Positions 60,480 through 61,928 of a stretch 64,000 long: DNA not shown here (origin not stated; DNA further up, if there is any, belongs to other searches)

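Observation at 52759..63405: Candidate envelope-lipid biosynthesis and export system: ACP / LpxL-type acyltransferase / dehydratase / KS operon plus half-KS, with an MMPL-PlsC fusion, split around lptD-like and amidase genes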

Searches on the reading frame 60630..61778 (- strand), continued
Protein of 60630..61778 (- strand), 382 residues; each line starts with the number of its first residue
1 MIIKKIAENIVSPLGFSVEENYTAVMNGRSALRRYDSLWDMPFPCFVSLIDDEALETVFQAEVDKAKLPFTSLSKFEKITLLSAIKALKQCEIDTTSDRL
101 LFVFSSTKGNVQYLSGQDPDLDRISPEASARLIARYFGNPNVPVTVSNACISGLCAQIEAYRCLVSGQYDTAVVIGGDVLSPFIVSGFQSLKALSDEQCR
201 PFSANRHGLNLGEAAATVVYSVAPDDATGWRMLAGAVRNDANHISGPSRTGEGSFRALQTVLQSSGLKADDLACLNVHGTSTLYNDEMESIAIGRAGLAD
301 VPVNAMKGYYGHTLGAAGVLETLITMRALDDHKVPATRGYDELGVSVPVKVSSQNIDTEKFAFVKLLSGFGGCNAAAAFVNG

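Call 22: find_encoding_contigs(protein=P0003, flank=10000, max_places=3)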
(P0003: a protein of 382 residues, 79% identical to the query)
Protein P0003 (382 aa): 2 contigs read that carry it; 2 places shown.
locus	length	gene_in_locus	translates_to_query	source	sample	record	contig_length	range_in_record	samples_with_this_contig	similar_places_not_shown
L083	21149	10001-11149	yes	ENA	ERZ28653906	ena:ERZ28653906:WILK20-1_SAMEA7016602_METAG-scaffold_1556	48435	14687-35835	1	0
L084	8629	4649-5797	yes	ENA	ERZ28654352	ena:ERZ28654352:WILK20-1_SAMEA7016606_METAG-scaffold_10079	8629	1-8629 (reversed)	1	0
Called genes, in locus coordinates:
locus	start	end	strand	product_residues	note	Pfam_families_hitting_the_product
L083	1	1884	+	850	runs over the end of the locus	PF13491:FtsK_4TM, PF17854:FtsK_alpha, PF01580:FtsK_SpoIIIE, PF09397:FtsK_gamma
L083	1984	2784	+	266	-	PF01479:S4, PF01728:FtsJ, PF13649:Methyltransf_25 (weak)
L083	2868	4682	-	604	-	PF13205:Big_5, PF18962:Por_Secre_tail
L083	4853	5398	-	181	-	PF02518:HATPase_c, PF13589:HATPase_c_3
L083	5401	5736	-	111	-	PF07085:DRTGG, PF02603:Hpr_kinase_N (weak)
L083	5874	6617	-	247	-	PF02811:PHP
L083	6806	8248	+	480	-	PF18998:Flg_new_2, PF28492:Beta_helix_4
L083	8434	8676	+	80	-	PF23297:ACP_SdgA_C (weak), PF00550:PP-binding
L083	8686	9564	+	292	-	PF03279:Lip_A_acyltrans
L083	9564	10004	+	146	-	PF22817:ApeP-like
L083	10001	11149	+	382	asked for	PF00109:ketoacyl-synt, PF02801:Ketoacyl-synt_C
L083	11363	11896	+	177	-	-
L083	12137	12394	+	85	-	PF00550:PP-binding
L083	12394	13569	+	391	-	PF00109:ketoacyl-synt, PF00108:Thiolase_N (weak), PF02801:Ketoacyl-synt_C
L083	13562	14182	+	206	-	PF00109:ketoacyl-synt, PF13723:Ketoacyl-synt_2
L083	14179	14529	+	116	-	PF00892:EamA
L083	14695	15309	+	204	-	PF03548:LolA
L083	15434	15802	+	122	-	PF22818:ApeI-like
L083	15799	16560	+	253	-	PF00535:Glycos_transf_2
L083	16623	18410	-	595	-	PF00682:HMGL-like, PF02436:PYC_OADA, PF00364:Biotin_lipoyl (weak)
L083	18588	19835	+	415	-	PF00248:Aldo_ket_red, PF12838:Fer4_7 (faint), PF13183:Fer4_8 (faint), PF13187:Fer4_9 (faint)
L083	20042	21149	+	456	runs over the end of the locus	PF01546:Peptidase_M20, PF07687:M20_dimer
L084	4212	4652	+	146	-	PF22817:ApeP-like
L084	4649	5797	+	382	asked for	PF00109:ketoacyl-synt, PF02801:Ketoacyl-synt_C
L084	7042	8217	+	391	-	PF00109:ketoacyl-synt, PF00108:Thiolase_N (weak), PF02801:Ketoacyl-synt_C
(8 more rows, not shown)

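Call 23: find_encoding_contigs(protein=P0005, flank=10000, max_places=3)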
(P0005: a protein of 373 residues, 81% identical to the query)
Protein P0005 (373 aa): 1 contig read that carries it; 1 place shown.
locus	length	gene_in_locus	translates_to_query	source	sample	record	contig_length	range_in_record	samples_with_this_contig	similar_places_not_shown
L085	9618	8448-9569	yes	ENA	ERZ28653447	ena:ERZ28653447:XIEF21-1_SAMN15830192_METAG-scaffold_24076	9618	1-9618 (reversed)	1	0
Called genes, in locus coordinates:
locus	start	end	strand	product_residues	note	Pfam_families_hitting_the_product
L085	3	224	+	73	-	?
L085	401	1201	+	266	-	PF01479:S4, PF01728:FtsJ, PF13649:Methyltransf_25 (weak)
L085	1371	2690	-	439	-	PF13205:Big_5, PF18942:DUF5689, PF18962:Por_Secre_tail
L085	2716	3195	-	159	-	-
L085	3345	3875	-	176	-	PF02518:HATPase_c, PF13589:HATPase_c_3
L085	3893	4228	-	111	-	PF07085:DRTGG, PF02603:Hpr_kinase_N (weak)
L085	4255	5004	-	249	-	PF02811:PHP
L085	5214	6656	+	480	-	PF18998:Flg_new_2, PF28492:Beta_helix_4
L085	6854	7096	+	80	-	PF23297:ACP_SdgA_C (weak), PF00550:PP-binding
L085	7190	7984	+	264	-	PF03279:Lip_A_acyltrans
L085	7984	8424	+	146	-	PF22817:ApeP-like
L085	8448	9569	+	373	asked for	PF00109:ketoacyl-synt, PF02801:Ketoacyl-synt_C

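Call 35: search_protein_families(library=pfam, proteins=[L081:2003-3304:+, L081:3426-4964:+, L081:4988-5716:+, L081:5776-7002:+, L081:8816-9514:+, L081:9531-9983:+, L081:11150-12217:+, L081:12620-13867:+, L081:17033-17809:+, L081:19404-20606:+], max_evalue=0.001)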
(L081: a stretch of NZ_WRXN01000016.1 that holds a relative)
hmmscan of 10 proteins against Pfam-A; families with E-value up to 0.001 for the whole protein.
L081:2003-3304:+ (433 aa): 3 families
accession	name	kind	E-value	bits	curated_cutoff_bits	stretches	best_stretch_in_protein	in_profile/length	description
PF01595.25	CNNM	-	4.9e-49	166.9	28.4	1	6-197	2-181/181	Cyclin M transmembrane N-terminal domain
PF03471.22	CorC_HlyC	-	6.7e-19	68.1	27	1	346-425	2-79/81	Transporter associated domain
PF00571.33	CBS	-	2.5e-15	57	24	1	279-330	4-56/57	CBS domain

L081:3426-4964:+ (512 aa): 1 family
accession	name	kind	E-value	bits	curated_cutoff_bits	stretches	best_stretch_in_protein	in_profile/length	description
PF00221.24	Lyase_aromatic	-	4.3e-165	550.3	27.3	1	9-480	1-465/466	Aromatic amino acid lyase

L081:4988-5716:+ (242 aa): 3 families
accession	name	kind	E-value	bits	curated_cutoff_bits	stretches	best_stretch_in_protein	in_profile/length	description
PF13561.12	adh_short_C2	-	8e-54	183.1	27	1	11-240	6-235/236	Enoyl-(Acyl carrier protein) reductase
PF00106.31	adh_short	-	4.2e-52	176.9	26.6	1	2-198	1-194/195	short chain dehydrogenase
PF08659.16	KR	-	1.3e-15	58.2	22.6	1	5-185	4-177/180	KR domain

L081:5776-7002:+ (408 aa): 2 families
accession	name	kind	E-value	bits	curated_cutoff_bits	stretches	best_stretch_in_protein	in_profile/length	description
PF00109.32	ketoacyl-synt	-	1.1e-35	123.9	20.8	1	1-244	1-252/252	Beta-ketoacyl synthase, N-terminal domain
PF02801.28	Ketoacyl-synt_C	-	1.4e-29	103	20.8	1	253-363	2-119/119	Beta-ketoacyl synthase, C-terminal domain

L081:8816-9514:+ (232 aa): 0 families

L081:9531-9983:+ (150 aa): 3 families
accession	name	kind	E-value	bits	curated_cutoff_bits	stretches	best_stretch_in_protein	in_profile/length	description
PF13279.12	4HBT_2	-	1.5e-20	74.3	25.5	1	15-136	1-121/122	Thioesterase-like superfamily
PF03061.28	4HBT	-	1.1e-11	45.3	20.6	1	24-105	2-76/79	Thioesterase superfamily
PF01643.23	Acyl-ACP_TE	-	0.00062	19.9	23.7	1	62-125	58-120/131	Acyl-ACP thioesterase N-terminal domain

L081:11150-12217:+ (355 aa): 8 families
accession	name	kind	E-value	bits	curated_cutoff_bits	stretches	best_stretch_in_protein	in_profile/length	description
PF21212.3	Dimerisation2-like_dom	-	9e-19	68.1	27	1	15-87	1-72/72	Dimerisation2-like domain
PF00891.24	Methyltransf_2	-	2.5e-18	66.6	22.3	1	181-333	64-208/210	O-methyltransferase domain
PF13649.12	Methyltransf_25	-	4.3e-11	43.8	27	1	184-281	2-97/97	Methyltransferase domain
PF08242.18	Methyltransf_12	-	3e-09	38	30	1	184-282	1-97/98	Methyltransferase domain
PF13489.12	Methyltransf_23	-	3.4e-07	30.6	27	1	176-338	17-163/164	Methyltransferase domain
PF05891.18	Methyltransf_PK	-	4.4e-05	23.6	27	1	237-351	111-211/218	AdoMet dependent proline di-methyltransferase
PF08100.18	Dimerisation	-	0.00011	22.4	25.6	1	12-95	3-89/93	O-methyltransferase dimerisation domain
PF01209.24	Ubie_methyltran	-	0.00032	20.6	20.1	1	177-289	45-155/233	ubiE/COQ5 methyltransferase family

L081:12620-13867:+ (415 aa): 9 families
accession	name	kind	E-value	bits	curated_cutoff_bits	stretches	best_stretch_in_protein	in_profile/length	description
PF04820.20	Trp_halogenase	-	1.9e-23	83.5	21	2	94-357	146-389/458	Tryptophan halogenase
PF01494.25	FAD_binding_3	-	7.4e-18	65.3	22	1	5-310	1-308/349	FAD binding domain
PF01266.30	DAO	-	9.6e-11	42.2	27.9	1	100-318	142-352/353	FAD dependent oxidoreductase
PF12831.13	FAD_oxidored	-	3.3e-10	40.3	27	1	7-168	1-150/416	FAD dependent oxidoreductase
PF07992.20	Pyr_redox_2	-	6.2e-08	32.8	26.1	0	7-59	2-196/291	Pyridine nucleotide-disulphide oxidoreductase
PF00070.33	Pyr_redox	-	3.9e-07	30.9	22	0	8-41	2-35/82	Pyridine nucleotide-disulphide oxidoreductase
PF03486.20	HI0933_like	-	5e-05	23.3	50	1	7-38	2-33/244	HI0933-like protein Rossmann domain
PF00890.30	FAD_binding_2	-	0.00016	21.5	20.4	0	7-38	1-32/414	FAD binding domain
PF13450.12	NAD_binding_8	-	0.00027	21.6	21.9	0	10-37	1-28/68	NAD(P)-binding Rossmann-like domain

L081:17033-17809:+ (258 aa): 1 family
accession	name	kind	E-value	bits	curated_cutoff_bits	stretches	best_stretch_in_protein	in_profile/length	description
PF01522.26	Polysacc_deac_1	-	8.6e-37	126.3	23.1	1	63-187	2-124/124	Polysaccharide deacetylase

L081:19404-20606:+ (400 aa): 3 families
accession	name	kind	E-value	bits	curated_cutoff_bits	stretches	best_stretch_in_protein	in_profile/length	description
PF00535.33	Glycos_transf_2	-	1.3e-24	87.5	23.3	1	18-133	2-121/168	Glycosyl transferase family 2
PF09835.14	DUF2062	-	2.9e-16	60.2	27.4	1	264-391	10-142/147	Uncharacterized protein conserved in bacteria (DUF2062)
PF13704.12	Glyco_tranf_2_4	-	2.1e-05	25.4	27.5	1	24-100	2-81/98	Glycosyl transferase family 2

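Call 36: search_protein_families(library=pfam, proteins=[L048:2488-4338:+, L048:4454-6007:-, L048:6046-6771:+, L048:7988-9073:+, L048:9095-9532:+, L048:9561-9986:+, L048:11168-11800:+, L048:12216-17879:-, L081:13869-14483:+, L081:18412-19032:+], max_evalue=0.001)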
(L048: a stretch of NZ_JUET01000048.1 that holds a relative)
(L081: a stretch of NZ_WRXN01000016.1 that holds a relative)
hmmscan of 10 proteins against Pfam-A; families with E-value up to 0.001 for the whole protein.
L048:2488-4338:+ (616 aa): 4 families
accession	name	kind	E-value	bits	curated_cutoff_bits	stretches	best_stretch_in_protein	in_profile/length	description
PF23764.1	Beta-barrel_GLAA-B_II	-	4.2e-10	40.1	28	1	348-418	1-62/67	GLAA-B beta-barrel domain II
PF13229.12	Beta_helix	-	1.6e-08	34.8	25.9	0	428-497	74-158/158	Right handed beta helix region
PF23763.2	Beta-barrel_GLAA-B_I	-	6.1e-07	30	28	1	147-226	2-83/95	GLAA-B beta-barrel domain I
PF05048.19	NosD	-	4.6e-05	23.4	23.6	0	422-500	60-127/212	Periplasmic copper-binding protein (NosD)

L048:4454-6007:- (517 aa): 5 families
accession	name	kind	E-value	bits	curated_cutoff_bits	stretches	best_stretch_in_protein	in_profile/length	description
PF01406.26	tRNA-synt_1e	-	5.4e-105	351.5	27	1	47-366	2-299/301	tRNA synthetases class I (C) catalytic domain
PF09334.17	tRNA-synt_1g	-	2.5e-11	43.4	20.1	1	64-189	10-126/391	tRNA synthetases class I (M)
PF09190.17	DALR_2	-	6e-11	43.2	22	1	401-456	3-55/57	DALR domain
PF23493.1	CysS_C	-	1.3e-08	35.2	23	1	472-515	7-50/51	Cysteinyl-tRNA ligase anticodon binding domain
PF00133.28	tRNA-synt_1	-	2.4e-06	27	22.7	0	57-97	27-67/414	tRNA synthetases class I (I, L, M and V)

L048:6046-6771:+ (241 aa): 4 families
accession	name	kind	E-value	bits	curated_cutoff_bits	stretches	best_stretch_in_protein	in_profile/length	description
PF13561.12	adh_short_C2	-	1.2e-58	198.9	27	1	11-240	6-235/236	Enoyl-(Acyl carrier protein) reductase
PF00106.31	adh_short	-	1.8e-57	194.4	26.6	1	2-197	1-193/195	short chain dehydrogenase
PF08659.16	KR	-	7.2e-18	65.6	22.6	1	5-160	4-156/180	KR domain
PF01370.27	Epimerase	-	1.6e-05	24.9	20.9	1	4-71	1-61/240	NAD dependent epimerase/dehydratase family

L048:7988-9073:+ (361 aa): 6 families
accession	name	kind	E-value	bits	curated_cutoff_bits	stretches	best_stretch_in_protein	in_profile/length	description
PF21212.3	Dimerisation2-like_dom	-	1.1e-34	119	27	1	22-93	1-72/72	Dimerisation2-like domain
PF00891.24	Methyltransf_2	-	1.5e-09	38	22.3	1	174-324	51-195/210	O-methyltransferase domain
PF08242.18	Methyltransf_12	-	1.8e-07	32.2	30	1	190-283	1-92/98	Methyltransferase domain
PF13489.12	Methyltransf_23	-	4.6e-06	26.9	27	1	183-344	20-163/164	Methyltransferase domain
PF08100.18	Dimerisation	-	2.4e-05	24.5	25.6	1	19-103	3-91/93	O-methyltransferase dimerisation domain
PF13649.12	Methyltransf_25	-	3.2e-05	25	27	1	190-281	2-91/97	Methyltransferase domain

L048:9095-9532:+ (145 aa): 0 families

L048:9561-9986:+ (141 aa): 2 families
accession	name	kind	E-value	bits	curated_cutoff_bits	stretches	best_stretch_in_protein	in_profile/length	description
PF13279.12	4HBT_2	-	4.8e-12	46.8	25.5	1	14-122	1-109/122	Thioesterase-like superfamily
PF03061.28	4HBT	-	3.8e-05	24.4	20.6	1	22-103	1-75/79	Thioesterase superfamily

L048:11168-11800:+ (210 aa): 0 families

L048:12216-17879:- (1887 aa): 0 families

L081:13869-14483:+ (204 aa): 1 family
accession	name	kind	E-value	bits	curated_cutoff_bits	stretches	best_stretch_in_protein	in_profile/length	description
PF00109.32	ketoacyl-synt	-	0.0001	22.4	20.8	1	51-178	80-209/252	Beta-ketoacyl synthase, N-terminal domain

L081:18412-19032:+ (206 aa): 0 families

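Call 48: search_solved_structures(query=L083:12394-13569:+, max_evalue=1e-20)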
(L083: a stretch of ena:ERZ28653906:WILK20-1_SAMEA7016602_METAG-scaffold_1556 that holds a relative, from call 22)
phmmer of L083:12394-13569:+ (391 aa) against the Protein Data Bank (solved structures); distinct sequences matched with E-value up to 1e-20: 87 (the best 60 are shown).
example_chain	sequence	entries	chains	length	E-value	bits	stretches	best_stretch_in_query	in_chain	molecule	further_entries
5sxo_A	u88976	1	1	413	5.4e-57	196.6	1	3-391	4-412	3-oxoacyl-[acyl-carrier-protein] synthase 2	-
3o04_A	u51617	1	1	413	1.9e-56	194.8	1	3-391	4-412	beta-keto-acyl carrier protein synthase II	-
4ls5_A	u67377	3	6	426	5.2e-55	190.1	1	2-391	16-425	3-oxoacyl-[acyl-carrier-protein] synthase 2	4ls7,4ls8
4ls6_A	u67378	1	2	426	1e-54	189.1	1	2-391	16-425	3-oxoacyl-[acyl-carrier-protein] synthase 2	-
9s5h_B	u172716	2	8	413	1.6e-54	188.5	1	1-390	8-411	3-oxoacyl-(Acyl-carrier-protein) synthase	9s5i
6okg_A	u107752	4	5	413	5.6e-52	180.1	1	3-388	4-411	3-oxoacyl-[acyl-carrier-protein] synthase 2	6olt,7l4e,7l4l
1b3n_A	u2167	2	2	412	5.6e-52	180.1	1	3-388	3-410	PROTEIN (KETOACYL ACYL CARRIER PROTEIN SYNTHASE 2) | BETA-KETOACYL ACP SYNTHASE II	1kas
2gfw_A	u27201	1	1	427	6.3e-52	179.9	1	3-388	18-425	3-oxoacyl-[acyl-carrier-protein] synthase 2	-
1ox0_A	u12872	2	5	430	1.9e-51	178.4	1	3-391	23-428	Beta ketoacyl-acyl carrier protein synthase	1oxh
1j3n_A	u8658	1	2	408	2.4e-51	178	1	4-387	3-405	3-oxoacyl-(acyl-carrier protein) synthase II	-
8z5c_A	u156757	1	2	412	5e-51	177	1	4-387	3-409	3-oxoacyl-[acyl-carrier-protein] synthase 2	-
2gfy_A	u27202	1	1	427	5.5e-51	176.8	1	3-388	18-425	3-oxoacyl-[acyl-carrier-protein] synthase 2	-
3hnz_A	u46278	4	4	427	8.9e-51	176.2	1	3-388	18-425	3-oxoacyl-[acyl-carrier-protein] synthase 2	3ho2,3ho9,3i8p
9lpl_A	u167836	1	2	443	1.6e-50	175.3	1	3-389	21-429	3-oxoacyl-[acyl-carrier-protein] synthase 2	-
2gfv_A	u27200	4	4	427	1.9e-50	175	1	3-388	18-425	3-oxoacyl-[acyl-carrier-protein] synthase 2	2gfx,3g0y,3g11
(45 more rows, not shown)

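Call 49: search_solved_structures(query=L083:13562-14182:+, max_evalue=1)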
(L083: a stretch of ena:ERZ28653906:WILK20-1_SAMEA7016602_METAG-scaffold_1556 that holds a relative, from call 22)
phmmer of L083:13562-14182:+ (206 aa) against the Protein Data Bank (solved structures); distinct sequences matched with E-value up to 1: 4.
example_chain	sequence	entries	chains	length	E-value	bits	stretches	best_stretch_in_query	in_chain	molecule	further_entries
6qsp_B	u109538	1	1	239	0.00032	23.5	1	8-150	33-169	Uncharacterized protein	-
2gp6_A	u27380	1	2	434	0.12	15.1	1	16-144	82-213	3-oxoacyl-[acyl-carrier-protein] synthase 2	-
7f28_A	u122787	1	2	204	0.21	14.4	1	20-104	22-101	Ketoacyl_synth_N domain-containing protein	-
9xnh_I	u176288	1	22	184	0.9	12.3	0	4-67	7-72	pilus-like-gamma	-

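Call 63: search_protein_families(library=pfam, proteins=[L083:15434-15802:+, L083:14179-14529:+, L083:14695-15309:+], max_evalue=5)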
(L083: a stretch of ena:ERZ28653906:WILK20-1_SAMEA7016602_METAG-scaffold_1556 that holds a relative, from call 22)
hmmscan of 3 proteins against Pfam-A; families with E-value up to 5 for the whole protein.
L083:15434-15802:+ (122 aa): 3 families
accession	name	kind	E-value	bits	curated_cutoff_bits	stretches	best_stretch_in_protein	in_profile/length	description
PF07977.19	FabA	-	0.0026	17.8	23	1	27-66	35-74/138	FabA-like domain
PF22818.2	ApeI-like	-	0.012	16.3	28.5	1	18-75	13-72/119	ApeI dehydratase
PF01575.25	MaoC_dehydratas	-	0.21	11.6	27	1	34-93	46-105/123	MaoC like domain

L083:14179-14529:+ (116 aa): 6 families
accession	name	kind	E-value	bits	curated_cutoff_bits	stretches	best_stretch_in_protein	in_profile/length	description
PF00892.27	EamA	-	2.7e-09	37.9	28.2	1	32-114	57-133/135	EamA-like transporter family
PF10639.15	TMEM234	-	0.00018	22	30.1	1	41-114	38-112/113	Putative transmembrane family 234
PF00893.25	Multi_Drug_Res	-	0.03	15.3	23.7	1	43-107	28-93/93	Small Multidrug Resistance protein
PF15088.11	NADH_dh_m_C1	-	0.081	12.9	27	1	47-67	14-34/49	NADH dehydrogenase [ubiquinone] 1 subunit C1, mitochondrial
PF17313.7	DUF5359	-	2.6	8.5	25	1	3-22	8-27/56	Family of unknown function (DUF5359)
PF12648.12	TcpE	-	2.9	8.9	29.9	1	60-113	10-61/100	TcpE family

L083:14695-15309:+ (204 aa): 3 families
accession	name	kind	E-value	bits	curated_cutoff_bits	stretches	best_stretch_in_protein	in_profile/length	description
PF03548.22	LolA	-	4.5e-14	53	23.6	1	44-202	3-152/165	Outer membrane lipoprotein carrier protein LolA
PF19574.5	LolA_3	-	0.031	14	23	1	44-177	19-150/192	Outer membrane lipoprotein carrier protein LolA-like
PF24261.1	DUF7462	-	0.044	13.9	27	0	25-43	12-29/42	Family of unknown function (DUF7462)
